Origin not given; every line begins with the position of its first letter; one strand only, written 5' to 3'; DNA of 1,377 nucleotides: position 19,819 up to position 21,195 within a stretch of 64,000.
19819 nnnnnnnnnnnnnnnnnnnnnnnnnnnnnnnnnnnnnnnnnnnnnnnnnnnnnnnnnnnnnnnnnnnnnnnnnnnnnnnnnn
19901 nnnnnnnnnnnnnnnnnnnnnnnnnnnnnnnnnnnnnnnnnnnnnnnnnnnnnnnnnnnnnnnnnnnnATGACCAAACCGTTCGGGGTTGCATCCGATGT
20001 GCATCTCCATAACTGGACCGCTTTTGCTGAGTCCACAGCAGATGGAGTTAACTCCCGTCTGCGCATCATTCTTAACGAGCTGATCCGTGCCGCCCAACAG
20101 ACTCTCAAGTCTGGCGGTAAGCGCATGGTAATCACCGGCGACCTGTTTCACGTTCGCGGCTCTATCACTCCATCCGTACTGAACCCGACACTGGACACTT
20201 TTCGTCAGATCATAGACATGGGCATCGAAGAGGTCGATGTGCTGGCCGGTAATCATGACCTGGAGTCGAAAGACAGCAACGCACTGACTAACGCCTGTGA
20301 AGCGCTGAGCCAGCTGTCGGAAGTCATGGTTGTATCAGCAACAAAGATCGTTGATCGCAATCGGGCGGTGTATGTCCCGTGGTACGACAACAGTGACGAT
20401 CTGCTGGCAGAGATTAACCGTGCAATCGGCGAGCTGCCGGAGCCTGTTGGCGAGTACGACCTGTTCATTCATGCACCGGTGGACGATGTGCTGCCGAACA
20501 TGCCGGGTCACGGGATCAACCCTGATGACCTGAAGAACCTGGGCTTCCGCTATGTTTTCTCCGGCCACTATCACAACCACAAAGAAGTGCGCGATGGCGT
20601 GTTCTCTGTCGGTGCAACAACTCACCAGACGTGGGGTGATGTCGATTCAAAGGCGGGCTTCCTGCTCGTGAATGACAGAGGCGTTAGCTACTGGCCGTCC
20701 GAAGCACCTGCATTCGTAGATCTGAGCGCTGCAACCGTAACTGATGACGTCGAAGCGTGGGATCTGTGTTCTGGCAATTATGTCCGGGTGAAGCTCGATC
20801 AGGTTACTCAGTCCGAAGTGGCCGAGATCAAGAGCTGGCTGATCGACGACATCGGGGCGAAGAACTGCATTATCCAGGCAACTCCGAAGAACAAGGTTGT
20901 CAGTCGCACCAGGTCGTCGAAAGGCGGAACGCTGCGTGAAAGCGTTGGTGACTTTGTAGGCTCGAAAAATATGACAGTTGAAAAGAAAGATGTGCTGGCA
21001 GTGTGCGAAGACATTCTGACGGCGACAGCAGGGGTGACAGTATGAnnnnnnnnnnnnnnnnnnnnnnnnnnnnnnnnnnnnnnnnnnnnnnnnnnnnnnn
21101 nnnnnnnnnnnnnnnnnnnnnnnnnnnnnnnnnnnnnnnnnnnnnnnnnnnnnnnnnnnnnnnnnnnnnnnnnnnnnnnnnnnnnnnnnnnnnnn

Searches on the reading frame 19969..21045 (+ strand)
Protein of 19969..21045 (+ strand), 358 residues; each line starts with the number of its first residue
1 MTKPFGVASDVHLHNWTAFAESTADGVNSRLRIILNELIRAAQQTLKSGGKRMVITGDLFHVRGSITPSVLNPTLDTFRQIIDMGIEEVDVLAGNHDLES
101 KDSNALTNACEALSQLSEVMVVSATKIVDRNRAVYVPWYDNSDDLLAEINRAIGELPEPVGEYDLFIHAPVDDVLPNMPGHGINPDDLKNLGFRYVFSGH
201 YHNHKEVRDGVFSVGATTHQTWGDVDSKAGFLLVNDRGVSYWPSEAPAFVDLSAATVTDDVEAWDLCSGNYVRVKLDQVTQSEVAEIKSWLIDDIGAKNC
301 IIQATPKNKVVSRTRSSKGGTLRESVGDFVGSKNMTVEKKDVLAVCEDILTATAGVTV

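Call 39: search_protein_families(library=phrogs, proteins=[window:19969-21045:+], max_evalue=0.00001)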
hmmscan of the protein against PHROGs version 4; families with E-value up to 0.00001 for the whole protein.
window:19969-21045:+ (358 aa): 2 families
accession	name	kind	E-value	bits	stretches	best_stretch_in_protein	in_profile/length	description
phrog_100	-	DNA, RNA and nucleotide metabolism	1.2e-58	200.4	1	1-351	27-373/989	SbcD-like subunit of palindrome specific endonuclease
phrog_34949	-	unknown function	1e-53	183.4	1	1-231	1-232/243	-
